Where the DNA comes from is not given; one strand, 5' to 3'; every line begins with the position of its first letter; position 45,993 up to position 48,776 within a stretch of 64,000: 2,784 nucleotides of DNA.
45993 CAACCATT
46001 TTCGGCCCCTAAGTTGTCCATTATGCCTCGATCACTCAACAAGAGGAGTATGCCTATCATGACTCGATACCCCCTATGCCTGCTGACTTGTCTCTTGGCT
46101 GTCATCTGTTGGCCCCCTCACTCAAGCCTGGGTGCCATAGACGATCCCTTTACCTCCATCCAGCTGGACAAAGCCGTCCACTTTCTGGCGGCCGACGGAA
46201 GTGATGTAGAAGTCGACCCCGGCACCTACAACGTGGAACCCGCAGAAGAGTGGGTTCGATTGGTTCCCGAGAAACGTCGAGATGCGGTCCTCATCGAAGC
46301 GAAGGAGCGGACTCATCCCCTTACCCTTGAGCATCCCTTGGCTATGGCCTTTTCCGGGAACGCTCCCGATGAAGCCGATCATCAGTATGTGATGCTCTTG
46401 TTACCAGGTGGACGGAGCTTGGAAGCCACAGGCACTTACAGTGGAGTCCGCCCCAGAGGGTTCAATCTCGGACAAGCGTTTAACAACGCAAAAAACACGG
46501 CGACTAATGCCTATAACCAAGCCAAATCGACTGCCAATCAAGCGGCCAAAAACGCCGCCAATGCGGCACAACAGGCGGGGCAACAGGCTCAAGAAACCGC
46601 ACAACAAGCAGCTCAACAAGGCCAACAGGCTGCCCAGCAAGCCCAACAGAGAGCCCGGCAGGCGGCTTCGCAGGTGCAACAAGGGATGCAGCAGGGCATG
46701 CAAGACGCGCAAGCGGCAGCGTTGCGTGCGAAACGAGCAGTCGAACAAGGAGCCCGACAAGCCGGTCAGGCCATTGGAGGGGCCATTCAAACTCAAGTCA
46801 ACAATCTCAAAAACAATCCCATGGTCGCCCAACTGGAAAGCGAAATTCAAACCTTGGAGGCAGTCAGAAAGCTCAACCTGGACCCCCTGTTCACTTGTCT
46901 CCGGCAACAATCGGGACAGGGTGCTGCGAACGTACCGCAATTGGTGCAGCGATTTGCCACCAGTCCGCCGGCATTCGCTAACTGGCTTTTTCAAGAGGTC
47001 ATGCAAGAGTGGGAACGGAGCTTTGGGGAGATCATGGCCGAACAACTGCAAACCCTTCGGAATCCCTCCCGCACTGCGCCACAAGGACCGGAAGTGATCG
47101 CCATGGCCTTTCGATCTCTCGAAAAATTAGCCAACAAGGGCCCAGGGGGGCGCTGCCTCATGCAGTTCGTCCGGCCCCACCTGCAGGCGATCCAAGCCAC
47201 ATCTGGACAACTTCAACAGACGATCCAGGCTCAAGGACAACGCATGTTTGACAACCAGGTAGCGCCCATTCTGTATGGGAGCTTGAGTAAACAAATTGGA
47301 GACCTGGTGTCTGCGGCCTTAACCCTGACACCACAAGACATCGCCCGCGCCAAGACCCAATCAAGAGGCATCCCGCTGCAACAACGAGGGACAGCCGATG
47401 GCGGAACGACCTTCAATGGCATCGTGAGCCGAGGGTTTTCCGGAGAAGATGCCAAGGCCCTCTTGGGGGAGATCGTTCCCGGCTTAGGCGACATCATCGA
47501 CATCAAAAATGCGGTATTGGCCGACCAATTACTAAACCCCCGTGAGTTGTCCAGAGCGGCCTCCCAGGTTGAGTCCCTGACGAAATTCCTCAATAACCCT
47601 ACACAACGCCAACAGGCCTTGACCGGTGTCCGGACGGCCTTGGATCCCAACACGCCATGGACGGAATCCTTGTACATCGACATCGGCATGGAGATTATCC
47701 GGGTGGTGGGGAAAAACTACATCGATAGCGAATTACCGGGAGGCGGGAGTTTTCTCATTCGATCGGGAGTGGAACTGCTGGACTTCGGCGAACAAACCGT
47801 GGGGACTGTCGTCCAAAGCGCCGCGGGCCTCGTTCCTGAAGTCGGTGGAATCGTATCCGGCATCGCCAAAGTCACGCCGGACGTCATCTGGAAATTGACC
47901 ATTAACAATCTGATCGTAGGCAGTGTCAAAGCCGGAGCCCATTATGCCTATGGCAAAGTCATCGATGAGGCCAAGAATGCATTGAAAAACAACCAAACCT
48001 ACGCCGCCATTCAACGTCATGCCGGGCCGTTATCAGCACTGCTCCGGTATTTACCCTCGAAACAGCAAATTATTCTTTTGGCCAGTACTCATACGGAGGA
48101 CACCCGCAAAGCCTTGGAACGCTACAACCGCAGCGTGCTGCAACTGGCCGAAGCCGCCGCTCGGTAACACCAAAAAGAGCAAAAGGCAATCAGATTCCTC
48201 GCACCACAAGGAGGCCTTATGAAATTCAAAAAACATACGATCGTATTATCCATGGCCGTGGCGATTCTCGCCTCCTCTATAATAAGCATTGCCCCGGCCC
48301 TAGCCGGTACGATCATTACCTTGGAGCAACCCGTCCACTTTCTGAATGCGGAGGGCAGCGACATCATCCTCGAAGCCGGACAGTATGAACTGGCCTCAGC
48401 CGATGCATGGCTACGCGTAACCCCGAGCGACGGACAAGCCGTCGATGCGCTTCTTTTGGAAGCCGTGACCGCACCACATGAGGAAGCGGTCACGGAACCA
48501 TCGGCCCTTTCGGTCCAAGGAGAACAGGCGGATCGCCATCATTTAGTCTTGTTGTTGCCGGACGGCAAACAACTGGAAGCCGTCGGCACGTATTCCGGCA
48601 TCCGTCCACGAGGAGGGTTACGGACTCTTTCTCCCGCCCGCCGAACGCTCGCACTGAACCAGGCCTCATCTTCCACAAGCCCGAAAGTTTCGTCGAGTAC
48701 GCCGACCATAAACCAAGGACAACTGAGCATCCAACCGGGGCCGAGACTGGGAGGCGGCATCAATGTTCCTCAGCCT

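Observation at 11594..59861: One ~100-aa N-terminal module heads 11 otherwise unrelated secreted proteins (12 copies)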

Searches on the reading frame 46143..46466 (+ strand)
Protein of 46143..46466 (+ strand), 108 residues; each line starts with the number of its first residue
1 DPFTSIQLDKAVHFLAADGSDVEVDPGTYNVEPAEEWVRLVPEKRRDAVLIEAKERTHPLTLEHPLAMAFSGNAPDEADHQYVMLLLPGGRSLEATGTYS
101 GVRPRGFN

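Call 18: find_related_loci(query=A2, collection=genome_contigs, flank=10000)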
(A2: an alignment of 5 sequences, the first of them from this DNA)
Query A2 (108 aa) in genome_contigs; peptide patterns used: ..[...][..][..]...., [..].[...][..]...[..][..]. (x = any residue, [..] = any of these).
78 stretches matched a pattern; 30 encode a relative of the query (tblastn E <= 1e-3); 28 distinct loci.
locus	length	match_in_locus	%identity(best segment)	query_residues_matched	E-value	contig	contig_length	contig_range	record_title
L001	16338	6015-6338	75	1-108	3e-54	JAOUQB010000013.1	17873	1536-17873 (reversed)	MAG: Nitrospirota bacterium isolate 8_1_Oct_SF_Bin74 8_1_Oct_SF_Bin74_scaffold_1579_c1, whole genome shotgun sequence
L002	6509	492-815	70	1-108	1e-49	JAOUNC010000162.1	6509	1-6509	MAG: Nitrospirota bacterium isolate 8_1_July_SF_Bin60 8_1_July_SF_Bin60_scaffold_6190_c1, whole genome shotgun sequence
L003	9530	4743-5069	72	1-108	9e-49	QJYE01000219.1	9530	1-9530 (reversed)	MAG: Nitrospirae bacterium isolate SZUA-312 scaffold_16858, whole genome shotgun sequence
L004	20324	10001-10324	68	1-108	9e-47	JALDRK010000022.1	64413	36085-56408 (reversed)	MAG: Nitrospirales bacterium isolate RBC_NOB5 BC1.72.fa-22, whole genome shotgun sequence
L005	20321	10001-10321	60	1-107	2e-41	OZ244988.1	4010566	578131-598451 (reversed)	MAG: Nitrospirales bacterium isolate 63d563d7-3fc6-4bc7-bcd0-84e7f51cac12 genome assembly, chromosome: 1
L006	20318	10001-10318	58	1-107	6e-38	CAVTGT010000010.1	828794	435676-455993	MAG: uncultured Nitrospiraceae bacterium isolate MFD06229.bin.1.242 genome assembly, contig: contig_4470, whole genome s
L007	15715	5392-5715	56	1-107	9e-37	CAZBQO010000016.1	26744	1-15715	MAG TPA_asm: uncultured Nitrospira sp. isolate SRP329715_co2_272 genome assembly, contig: NODE_3677_length_26744_cov_8.0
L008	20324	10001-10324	56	1-107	6e-36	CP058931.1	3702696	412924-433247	MAG: Nitrospira sp. isolate DJ chromosome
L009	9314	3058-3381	53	1-107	8e-35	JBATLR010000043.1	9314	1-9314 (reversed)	MAG: Nitrospirales bacterium isolate MFD10474_ilm_asm_bin29 k127_2719, whole genome shotgun sequence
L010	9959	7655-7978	53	1-107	1e-34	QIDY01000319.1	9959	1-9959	MAG: Nitrospirae bacterium isolate SZUA-215 Ga0063294_10003858, whole genome shotgun sequence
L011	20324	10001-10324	54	1-107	2e-34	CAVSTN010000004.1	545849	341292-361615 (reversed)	MAG: uncultured Nitrospiraceae bacterium isolate MFD05684.bin.2.280 genome assembly, contig: contig_23473, whole genome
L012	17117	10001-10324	53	1-107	4e-34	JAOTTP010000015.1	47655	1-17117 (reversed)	MAG: Nitrospirota bacterium isolate 13_July_SF_Bin24 13_July_SF_Bin24_scaffold_182_c1, whole genome shotgun sequence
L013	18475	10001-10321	55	1-106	3e-34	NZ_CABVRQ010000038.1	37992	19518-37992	MAG: uncultured Nitrospira sp. isolate Nitrospira sp. RBC003, whole genome shotgun sequence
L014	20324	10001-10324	54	1-107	2e-33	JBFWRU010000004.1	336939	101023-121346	MAG: Nitrospirales bacterium isolate CA_2019_TPBF_213 NODE_276_length_336939_cov_160.294212_TPBF, whole genome shotgun s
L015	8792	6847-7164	49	1-107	3e-32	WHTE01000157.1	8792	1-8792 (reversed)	MAG: Nitrospirales bacterium isolate Dino_bin26 NODE_8862_length_8792_cov_1.9879, whole genome shotgun sequence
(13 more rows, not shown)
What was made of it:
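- Tried and rejected: A five-sequence alignment worked (call 18).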

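Call 49: find_related_loci(query=A2, collection=viral_contigs, flank=8000)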
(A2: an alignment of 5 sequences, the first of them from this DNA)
Query A2 (108 aa) in viral_contigs; peptide patterns used: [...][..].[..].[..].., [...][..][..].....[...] (x = any residue, [..] = any of these).
45 stretches matched a pattern, but none encodes a relative of the query by tblastn (E <= 1e-3).

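Call 53: search_dna_similar(query=window:46143-46466:+, collection=phages, mode=protein, max_evalue=0.01)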
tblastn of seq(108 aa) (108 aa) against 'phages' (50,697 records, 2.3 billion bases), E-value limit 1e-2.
No match.

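Call 54: search_dna_similar(query=window:46143-46466:+, collection=plasmids, mode=protein, max_evalue=0.01)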
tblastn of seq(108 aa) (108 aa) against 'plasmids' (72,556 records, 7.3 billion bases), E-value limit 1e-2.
No match.
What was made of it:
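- On Phage, eCIS or T6SS structural and adaptor proteins: The module is absent from IMG/VR with the patterns used, and from GenBank phages and PLSDB plasmids (calls 49, 53, 54).
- Tried and rejected: IMG/VR, GenBank phages and PLSDB plasmids (calls 49, 53, 54).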

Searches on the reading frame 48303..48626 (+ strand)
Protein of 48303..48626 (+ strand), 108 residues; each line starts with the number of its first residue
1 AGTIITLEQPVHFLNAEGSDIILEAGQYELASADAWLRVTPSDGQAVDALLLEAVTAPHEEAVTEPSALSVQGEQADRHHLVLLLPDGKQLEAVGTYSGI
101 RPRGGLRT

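Call 28: predict_structure(alignment_id=A3)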
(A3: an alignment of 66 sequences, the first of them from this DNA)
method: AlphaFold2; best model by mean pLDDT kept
length: 108 residues; sequences in the alignment: 66
mean_pLDDT: 92.5   pTM: 0.83
mean pLDDT of the five models: 92.5, 92.3, 91.7, 91.2, 90.5
residues with pLDDT >= 90: 93; 70-90: 8; 50-70: 5; < 50: 2
segments of 3 or more residues with pLDDT < 50: none
pLDDT, mean of each block of 10 residues (from residue 1): 93 96 97 96 86 97 97 95 98 96 60
secondary structure, 60 per line:
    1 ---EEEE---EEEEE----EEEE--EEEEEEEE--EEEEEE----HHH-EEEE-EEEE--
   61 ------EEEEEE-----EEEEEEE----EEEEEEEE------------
elements in order: E4-7 E11-15 E20-23 E26-33 E36-41 E50-53 E55-58 E67-72 E78-84 E89-96
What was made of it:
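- AlphaFold gives the domain pLDDT 92.5, but only about 60 for the junction (call 28).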

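Call 31: fold_search(model_id=the predicted structure, library=pdb)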
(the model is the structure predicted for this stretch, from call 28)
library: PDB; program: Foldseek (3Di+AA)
matches with E <= 10: 1245; with E <= 0.001: 0
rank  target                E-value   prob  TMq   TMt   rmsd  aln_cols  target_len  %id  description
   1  3u12_A                2.9e-02  0.90  0.30  0.30   8.7        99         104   14  The pleckstrin homology (PH) domain of USP37 (released 2011-11-09)
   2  3u12_B                6.6e-02  0.66  0.27  0.28   8.7       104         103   15  The pleckstrin homology (PH) domain of USP37 (released 2011-11-09)
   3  6czg_A                7.3e-02  0.35  0.24  0.23  11.4       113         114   13  Structure of a redesigned beta barrel, b11L5F_LGL (released 2018-09-19)
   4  7dru_C                9.9e-02  0.51  0.30  0.24  10.5       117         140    8  Crystal Structure of the Dog Lipocalin Allergen Can f 1 (released 2021-11-10)
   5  3qib_C                1.0e-01  0.12  0.18  0.11  20.1       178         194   12  Crystal structure of the 2B4 TCR in complex with MCC/I-Ek (released 2011-04-27)
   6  6d0t_B                1.2e-01  0.35  0.26  0.26  11.4       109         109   12  De novo design of a fluorescence-activating beta barrel - BB1 (released 2018-09-19)
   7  6czh_B                1.3e-01  0.35  0.26  0.26  14.1       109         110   16  Structure of a redesigned beta barrel, mFAP0, bound to DFHBI (released 2018-09-19)
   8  7dru_B                1.4e-01  0.54  0.32  0.27  10.4       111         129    8  Crystal Structure of the Dog Lipocalin Allergen Can f 1 (released 2021-11-10)
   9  2ovd                  1.5e-01  0.60  0.30  0.22  11.1       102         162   10  Crystal Structure of Human Complement Protein C8gamma with Laurate (released 2007-05-22)
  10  7dru_G                1.6e-01  0.44  0.31  0.28  10.2       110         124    9  Crystal Structure of the Dog Lipocalin Allergen Can f 1 (released 2021-11-10)
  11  5wg5_A                1.6e-01  0.44  0.24  0.07   8.9        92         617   12  Human GRK2 in complex with Gbetagamma subunits and CCG224061 (released 2017-12-27)
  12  6d0t_A                1.6e-01  0.28  0.25  0.25  11.4       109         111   12  De novo design of a fluorescence-activating beta barrel - BB1 (released 2018-09-19)
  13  6czi_A                1.6e-01  0.23  0.23  0.23  12.1       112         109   13  Structure of a redesigned beta barrel, mFAP1, bound to DFHBI (released 2018-09-19)
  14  7dru_A                1.6e-01  0.35  0.29  0.24  11.5       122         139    8  Crystal Structure of the Dog Lipocalin Allergen Can f 1 (released 2021-11-10)
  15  9hag                  1.8e-01  0.57  0.32  0.31  10.6       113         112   16  De novo designed beta barrel fold BBF-14 (released 2024-12-18)
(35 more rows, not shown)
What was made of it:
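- On BACON / BACON_2 domains (Pfam PF13004, PF19190): Foldseek against PDB finds nothing with TM above 0.35 (call 31).
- Foldseek against PDB gives TM <= 0.35 (call 31).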

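Call 35: fold_search(model_id=the predicted structure, library=viral)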
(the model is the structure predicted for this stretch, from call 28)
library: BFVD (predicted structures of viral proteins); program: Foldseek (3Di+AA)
matches with E <= 10: 741; with E <= 0.001: 0
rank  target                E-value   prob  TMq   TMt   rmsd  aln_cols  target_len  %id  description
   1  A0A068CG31            1.2e-02  0.91  0.28  0.30   8.9        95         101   10  Uncharacterized protein [Listeria phage LMTA-57]
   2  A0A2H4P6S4            3.8e-02  0.57  0.24  0.22  10.0       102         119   10  Uncharacterized protein [Pseudomonas phage tabernarius]
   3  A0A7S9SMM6            4.5e-02  0.63  0.28  0.23  11.6       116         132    9  Uncharacterized protein [Escherichia phage PNJ1809-36]
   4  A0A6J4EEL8            5.5e-02  0.51  0.25  0.13  11.4       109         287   11  Uncharacterized protein [Escherichia phage EK010]
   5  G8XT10                6.4e-02  0.20  0.19  0.08  13.9       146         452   11  Protein UL112 [Saimiriine betaherpesvirus 4]
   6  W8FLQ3                7.1e-02  0.25  0.21  0.10  13.4       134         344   10  U79 [Human betaherpesvirus 6A]
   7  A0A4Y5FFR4            1.2e-01  0.60  0.29  0.15   7.6        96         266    6  Uncharacterized protein [Lactobacillus phage SAC12B]
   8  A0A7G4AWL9            1.2e-01  0.28  0.24  0.20  10.2       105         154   20  (no name in the UniProt tables at hand)
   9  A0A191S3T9            1.2e-01  0.21  0.24  0.08  13.6       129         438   10  U79 protein [macacine betaherpesvirus 9]
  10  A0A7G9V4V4            1.3e-01  0.69  0.31  0.16   7.3        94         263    4  (no name in the UniProt tables at hand)
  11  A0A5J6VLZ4            1.3e-01  0.38  0.26  0.27   8.7       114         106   10  Uncharacterized protein [Megaviridae environmental sample]
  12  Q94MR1                1.3e-01  0.28  0.25  0.20  15.4       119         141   10  p58 [Myxococcus phage Mx8]
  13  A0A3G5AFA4            1.4e-01  0.25  0.23  0.16  14.8       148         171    6  Uncharacterized protein [Satyrvirus sp.]
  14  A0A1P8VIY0            1.5e-01  0.25  0.22  0.13  11.6       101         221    7  Uncharacterized protein [Murid betaherpesvirus 3]
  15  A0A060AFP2            1.8e-01  0.57  0.30  0.14   8.1        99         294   10  Uncharacterized protein [Listeria phage List-36]
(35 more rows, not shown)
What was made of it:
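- Tried and rejected: Foldseek against PDB and BFVD (calls 31, 35).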

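Call 52: find_homologous_proteins(query=A3, max_evalue=0.00001)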
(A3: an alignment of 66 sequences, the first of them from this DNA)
Query A3 (66 sequences) (108 aa, profile of the alignment): 15 proteins with E <= 0.00001 among 3915 candidates.
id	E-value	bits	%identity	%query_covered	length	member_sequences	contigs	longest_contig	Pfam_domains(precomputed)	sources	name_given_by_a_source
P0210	2.3e-35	139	69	100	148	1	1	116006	-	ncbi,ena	-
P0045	2.8e-35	138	62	96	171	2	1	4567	-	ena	-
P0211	1.0e-34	137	70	100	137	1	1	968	-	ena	-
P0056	5.6e-34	134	64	96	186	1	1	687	-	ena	-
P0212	3.2e-33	132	69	97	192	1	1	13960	-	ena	-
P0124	5.2e-32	128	50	95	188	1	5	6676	-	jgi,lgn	jgi:hypothetical protein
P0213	1.4e-31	127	56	96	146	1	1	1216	-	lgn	-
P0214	2.9e-31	126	65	96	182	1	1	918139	-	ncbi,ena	-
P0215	6.2e-29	118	69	87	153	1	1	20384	-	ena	-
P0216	1.8e-24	104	66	80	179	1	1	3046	PF19190.7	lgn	-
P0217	1.1e-20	92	37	93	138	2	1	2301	-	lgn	-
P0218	1.2e-20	91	64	80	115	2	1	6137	-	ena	-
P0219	4.4e-14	70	61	73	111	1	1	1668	-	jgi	jgi:hypothetical protein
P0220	1.3e-11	62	26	69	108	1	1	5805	-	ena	-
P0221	4.4e-11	61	68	53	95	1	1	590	-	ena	-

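Call 78: search_solved_structures(query=A3, max_evalue=10)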
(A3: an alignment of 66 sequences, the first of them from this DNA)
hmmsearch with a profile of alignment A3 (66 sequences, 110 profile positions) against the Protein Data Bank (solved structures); distinct sequences matched with E-value up to 10: 1.
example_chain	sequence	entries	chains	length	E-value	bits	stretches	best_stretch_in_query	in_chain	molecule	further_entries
9kl2_A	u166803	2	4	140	0.021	18.1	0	25-58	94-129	Lectin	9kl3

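Call 96: search_protein_families(library=pfam, alignment_id=A3, max_evalue=1)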
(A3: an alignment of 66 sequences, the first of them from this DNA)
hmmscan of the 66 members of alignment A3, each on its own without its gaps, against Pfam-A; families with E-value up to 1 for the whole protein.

A. member 1, seq(108 aa): 0 families

B. families by the number of members that match (of 66 scanned): 15 families
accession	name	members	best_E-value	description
PF18564.7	Glyco_hydro_5_C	9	0.031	Glycoside hydrolase family 5 C-terminal domain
PF19190.6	BACON_2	3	5.1e-05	Viral BACON domain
PF01965.30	DJ-1_PfpI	1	0.017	DJ-1/PfpI family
PF07760.16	DUF1616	1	0.045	Protein of unknown function (DUF1616)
PF06586.17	TraK_N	1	0.048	TraK N-terminal domain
PF15498.11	Dendrin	1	0.052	Nephrin and CD2AP-binding protein, Dendrin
PF15894.10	SgrT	1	0.062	Inhibitor of glucose uptake transporter SgrT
PF05367.17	Phage_endo_I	1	0.069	Phage endonuclease I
PF08140.16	Cuticle_1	1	0.11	Crustacean cuticle protein repeat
PF25614.1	PhiKZ_VTX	1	0.12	Bacteriophage PhiKZ vertex-binding protein gp28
PF07653.23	SH3_2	1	0.19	Variant SH3 domain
PF16021.10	PDCD7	1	0.2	Programmed cell death protein 7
PF04648.17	MF_alpha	1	0.21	Yeast mating factor alpha hormone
PF13004.13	BACON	1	0.22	Putative binding domain, N-terminal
PF17005.11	WD40_like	1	0.4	WD40-like domain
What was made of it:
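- Faint Pfam hits among 66 modules at E <= 1: Glyco_hydro_5_C in 9 (best 0.031), BACON_2 in 3 (best 5e-5), BACON in 1 (call 96).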
